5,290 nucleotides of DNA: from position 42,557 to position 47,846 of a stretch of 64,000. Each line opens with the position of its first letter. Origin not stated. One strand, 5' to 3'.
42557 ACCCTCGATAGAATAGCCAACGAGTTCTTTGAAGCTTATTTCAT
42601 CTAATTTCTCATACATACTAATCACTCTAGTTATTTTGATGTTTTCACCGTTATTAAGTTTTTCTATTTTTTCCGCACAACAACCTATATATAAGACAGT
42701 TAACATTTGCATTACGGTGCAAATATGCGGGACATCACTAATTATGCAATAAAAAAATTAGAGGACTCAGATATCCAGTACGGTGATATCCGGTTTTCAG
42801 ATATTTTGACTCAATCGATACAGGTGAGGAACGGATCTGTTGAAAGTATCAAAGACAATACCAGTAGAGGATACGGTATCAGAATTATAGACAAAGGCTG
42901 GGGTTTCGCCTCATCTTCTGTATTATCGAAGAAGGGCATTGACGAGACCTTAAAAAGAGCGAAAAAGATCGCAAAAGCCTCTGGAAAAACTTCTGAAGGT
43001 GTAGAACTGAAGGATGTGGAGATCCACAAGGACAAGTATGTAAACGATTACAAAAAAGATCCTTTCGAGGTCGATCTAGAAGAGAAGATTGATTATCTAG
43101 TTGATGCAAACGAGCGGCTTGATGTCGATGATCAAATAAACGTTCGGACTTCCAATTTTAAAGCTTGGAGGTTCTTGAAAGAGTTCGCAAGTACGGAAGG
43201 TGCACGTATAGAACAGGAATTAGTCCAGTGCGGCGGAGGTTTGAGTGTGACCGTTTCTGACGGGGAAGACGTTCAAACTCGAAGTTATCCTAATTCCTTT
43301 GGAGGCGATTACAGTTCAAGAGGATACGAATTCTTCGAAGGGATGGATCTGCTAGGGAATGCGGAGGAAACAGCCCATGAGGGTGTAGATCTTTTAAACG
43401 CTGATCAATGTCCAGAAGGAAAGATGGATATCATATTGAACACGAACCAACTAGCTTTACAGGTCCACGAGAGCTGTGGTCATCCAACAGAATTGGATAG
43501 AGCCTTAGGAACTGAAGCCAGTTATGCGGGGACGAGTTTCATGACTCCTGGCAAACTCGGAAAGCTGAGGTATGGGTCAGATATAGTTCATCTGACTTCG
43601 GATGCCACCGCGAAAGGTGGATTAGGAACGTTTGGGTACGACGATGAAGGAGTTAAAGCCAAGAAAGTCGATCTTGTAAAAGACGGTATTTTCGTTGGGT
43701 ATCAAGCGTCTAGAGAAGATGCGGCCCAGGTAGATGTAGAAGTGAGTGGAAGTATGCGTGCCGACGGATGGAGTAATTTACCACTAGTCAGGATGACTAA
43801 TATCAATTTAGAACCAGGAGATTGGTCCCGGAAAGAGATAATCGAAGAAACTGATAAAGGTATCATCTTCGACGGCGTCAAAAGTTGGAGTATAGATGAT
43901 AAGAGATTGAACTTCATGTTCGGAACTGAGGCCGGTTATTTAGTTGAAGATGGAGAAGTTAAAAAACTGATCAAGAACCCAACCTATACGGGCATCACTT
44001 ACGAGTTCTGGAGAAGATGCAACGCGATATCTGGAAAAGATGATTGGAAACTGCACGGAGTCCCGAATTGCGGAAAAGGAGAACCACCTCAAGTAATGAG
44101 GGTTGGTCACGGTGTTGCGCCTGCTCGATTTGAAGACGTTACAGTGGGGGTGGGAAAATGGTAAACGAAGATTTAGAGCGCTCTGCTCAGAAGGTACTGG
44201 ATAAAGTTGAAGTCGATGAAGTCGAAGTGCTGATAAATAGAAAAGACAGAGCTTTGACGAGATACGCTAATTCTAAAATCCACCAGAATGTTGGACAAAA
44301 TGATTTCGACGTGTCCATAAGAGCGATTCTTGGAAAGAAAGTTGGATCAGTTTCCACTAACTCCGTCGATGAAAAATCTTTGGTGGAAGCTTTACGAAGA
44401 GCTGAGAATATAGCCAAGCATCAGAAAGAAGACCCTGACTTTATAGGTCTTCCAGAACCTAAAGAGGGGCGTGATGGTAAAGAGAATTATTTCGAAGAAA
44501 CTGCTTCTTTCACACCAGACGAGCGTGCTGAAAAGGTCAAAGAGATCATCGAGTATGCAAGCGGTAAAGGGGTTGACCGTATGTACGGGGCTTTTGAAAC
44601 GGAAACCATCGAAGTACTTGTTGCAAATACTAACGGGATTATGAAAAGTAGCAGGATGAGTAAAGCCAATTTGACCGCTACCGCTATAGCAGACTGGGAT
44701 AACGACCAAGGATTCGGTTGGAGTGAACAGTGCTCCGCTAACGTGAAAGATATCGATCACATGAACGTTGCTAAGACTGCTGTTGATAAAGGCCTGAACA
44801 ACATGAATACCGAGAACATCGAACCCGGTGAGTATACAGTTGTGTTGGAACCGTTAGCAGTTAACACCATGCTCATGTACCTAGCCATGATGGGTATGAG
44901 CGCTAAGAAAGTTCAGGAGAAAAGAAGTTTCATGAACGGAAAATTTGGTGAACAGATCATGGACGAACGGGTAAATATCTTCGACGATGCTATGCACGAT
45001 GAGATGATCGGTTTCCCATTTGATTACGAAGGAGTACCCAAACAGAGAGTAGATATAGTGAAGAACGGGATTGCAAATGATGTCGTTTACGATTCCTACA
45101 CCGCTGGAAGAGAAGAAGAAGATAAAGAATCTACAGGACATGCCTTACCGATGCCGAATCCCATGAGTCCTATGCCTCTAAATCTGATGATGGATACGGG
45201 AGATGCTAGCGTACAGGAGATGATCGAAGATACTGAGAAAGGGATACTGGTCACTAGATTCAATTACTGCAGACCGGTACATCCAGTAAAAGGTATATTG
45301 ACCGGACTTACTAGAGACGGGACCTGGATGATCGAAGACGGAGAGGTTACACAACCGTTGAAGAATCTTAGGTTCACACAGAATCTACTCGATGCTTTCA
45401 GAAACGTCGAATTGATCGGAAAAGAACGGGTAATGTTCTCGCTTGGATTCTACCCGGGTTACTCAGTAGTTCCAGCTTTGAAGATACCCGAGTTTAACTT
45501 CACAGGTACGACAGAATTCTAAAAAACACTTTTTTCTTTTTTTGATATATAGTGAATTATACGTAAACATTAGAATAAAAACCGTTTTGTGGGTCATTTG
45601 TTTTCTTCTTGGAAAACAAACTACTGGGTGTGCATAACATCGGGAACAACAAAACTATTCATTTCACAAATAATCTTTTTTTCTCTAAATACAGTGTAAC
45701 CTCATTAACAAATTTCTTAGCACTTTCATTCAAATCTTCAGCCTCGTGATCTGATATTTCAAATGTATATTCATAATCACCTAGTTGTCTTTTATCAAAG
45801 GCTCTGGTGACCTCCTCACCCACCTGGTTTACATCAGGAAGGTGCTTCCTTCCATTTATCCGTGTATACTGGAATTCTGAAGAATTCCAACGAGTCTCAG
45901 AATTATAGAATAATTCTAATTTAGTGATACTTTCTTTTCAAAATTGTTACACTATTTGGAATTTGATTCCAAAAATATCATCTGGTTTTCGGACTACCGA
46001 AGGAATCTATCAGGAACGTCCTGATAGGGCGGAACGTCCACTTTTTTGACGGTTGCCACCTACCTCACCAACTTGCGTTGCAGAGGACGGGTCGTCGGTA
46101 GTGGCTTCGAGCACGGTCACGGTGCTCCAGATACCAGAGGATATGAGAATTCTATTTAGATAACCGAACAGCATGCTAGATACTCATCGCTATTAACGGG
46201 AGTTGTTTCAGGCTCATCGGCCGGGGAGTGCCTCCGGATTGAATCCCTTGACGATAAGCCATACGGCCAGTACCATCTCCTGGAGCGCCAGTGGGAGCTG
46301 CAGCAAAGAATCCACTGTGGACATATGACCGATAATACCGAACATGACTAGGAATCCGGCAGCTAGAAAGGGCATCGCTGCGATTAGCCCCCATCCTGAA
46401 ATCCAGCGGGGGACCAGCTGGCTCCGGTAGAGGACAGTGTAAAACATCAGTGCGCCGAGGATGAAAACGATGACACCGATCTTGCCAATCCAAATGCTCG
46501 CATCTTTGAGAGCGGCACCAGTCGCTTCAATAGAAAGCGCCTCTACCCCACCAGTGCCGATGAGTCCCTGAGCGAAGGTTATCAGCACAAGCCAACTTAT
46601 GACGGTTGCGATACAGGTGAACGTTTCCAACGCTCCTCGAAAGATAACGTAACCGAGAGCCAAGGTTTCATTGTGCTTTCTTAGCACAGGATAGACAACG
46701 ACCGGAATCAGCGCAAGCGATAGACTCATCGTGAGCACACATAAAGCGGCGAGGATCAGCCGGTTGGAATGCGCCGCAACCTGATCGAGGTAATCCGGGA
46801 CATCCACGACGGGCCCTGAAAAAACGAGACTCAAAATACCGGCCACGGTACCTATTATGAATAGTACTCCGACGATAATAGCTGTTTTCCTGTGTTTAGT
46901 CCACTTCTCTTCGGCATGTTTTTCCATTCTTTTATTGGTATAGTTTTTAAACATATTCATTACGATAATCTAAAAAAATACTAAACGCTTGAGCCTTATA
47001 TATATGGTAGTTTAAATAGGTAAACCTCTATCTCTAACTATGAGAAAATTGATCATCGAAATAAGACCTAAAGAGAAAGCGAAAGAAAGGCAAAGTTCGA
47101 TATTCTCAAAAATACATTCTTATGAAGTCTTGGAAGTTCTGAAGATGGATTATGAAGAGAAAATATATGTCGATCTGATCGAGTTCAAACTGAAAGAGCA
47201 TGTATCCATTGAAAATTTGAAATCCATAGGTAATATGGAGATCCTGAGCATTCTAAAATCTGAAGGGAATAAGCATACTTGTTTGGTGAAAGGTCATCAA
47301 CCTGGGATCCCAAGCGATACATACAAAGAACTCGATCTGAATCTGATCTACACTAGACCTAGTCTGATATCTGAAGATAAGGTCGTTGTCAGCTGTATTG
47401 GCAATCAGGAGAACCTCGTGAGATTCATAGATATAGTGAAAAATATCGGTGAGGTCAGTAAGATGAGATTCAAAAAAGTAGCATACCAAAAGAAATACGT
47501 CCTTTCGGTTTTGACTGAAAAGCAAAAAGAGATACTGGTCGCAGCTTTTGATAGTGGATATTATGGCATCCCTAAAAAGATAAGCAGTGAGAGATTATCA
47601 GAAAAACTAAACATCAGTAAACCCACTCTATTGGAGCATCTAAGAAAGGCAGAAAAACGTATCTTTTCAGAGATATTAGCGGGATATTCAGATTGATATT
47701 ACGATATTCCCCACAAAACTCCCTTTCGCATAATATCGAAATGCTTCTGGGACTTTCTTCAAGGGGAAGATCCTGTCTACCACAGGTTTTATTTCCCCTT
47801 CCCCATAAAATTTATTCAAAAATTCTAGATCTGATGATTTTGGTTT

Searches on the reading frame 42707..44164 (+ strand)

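Call 10: search_protein_families(library=pfam, proteins=[window:42707-44164:+], max_evalue=0.001)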
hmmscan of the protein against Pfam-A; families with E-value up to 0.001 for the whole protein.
window:42707-44164:+ (485 aa): 3 families
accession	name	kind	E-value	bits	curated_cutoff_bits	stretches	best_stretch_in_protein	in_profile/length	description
PF19289.4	PmbA_TldD_3rd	-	9.2e-41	139.9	22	1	238-481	2-219/220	PmbA/TldA metallopeptidase C-terminal domain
PF01523.21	PmbA_TldD_1st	-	3.7e-16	59.5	20.9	1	27-89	2-65/65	PmbA/TldA metallopeptidase domain 1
PF19290.4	PmbA_TldD_2nd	-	1.3e-09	38.9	20.9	1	118-225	2-104/109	PmbA/TldA metallopeptidase central domain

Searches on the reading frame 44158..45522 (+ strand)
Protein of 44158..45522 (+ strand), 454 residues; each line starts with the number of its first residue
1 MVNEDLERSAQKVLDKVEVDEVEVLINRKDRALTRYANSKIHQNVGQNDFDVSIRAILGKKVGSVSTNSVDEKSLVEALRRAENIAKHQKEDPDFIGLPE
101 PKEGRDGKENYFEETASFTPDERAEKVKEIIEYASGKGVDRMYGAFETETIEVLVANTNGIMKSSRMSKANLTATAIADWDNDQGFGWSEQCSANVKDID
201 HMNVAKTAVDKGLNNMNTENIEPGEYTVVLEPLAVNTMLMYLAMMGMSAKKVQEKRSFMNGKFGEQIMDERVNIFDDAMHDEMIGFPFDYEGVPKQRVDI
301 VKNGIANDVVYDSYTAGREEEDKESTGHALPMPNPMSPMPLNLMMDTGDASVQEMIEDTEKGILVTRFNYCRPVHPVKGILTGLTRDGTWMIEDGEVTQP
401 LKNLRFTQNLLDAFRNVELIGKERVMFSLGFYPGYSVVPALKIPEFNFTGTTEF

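Call 10: search_protein_families(library=pfam, proteins=[window:44158-45522:+], max_evalue=0.001)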
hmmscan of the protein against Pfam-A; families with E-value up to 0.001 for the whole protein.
window:44158-45522:+ (454 aa): 3 families
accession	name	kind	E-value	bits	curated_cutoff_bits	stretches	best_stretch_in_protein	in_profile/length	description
PF19289.4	PmbA_TldD_3rd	-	1.4e-53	181.8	22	1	223-450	1-220/220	PmbA/TldA metallopeptidase C-terminal domain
PF01523.21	PmbA_TldD_1st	-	8.3e-10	39.1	20.9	1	22-86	1-65/65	PmbA/TldA metallopeptidase domain 1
PF19290.4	PmbA_TldD_2nd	-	1.3e-07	32.5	20.9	1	117-214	5-107/109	PmbA/TldA metallopeptidase central domain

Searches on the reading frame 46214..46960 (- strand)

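Call 10: search_protein_families(library=pfam, proteins=[window:46214-46960:-], max_evalue=0.001)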
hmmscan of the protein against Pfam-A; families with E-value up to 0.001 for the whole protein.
window:46214-46960:- (248 aa): 1 family
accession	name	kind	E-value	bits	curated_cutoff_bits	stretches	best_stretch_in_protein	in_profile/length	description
PF14329.11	DUF4386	-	1.6e-38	133.2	27.6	1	29-239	1-210/210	Domain of unknown function (DUF4386)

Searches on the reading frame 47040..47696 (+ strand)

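Call 10: search_protein_families(library=pfam, proteins=[window:47040-47696:+], max_evalue=0.001)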
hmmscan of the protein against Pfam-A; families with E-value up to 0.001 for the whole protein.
window:47040-47696:+ (218 aa): 1 family
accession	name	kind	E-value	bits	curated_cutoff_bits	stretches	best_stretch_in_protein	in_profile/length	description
PF04967.18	HTH_10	-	1.6e-19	69.9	23.1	1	158-209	1-52/53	HTH DNA binding domain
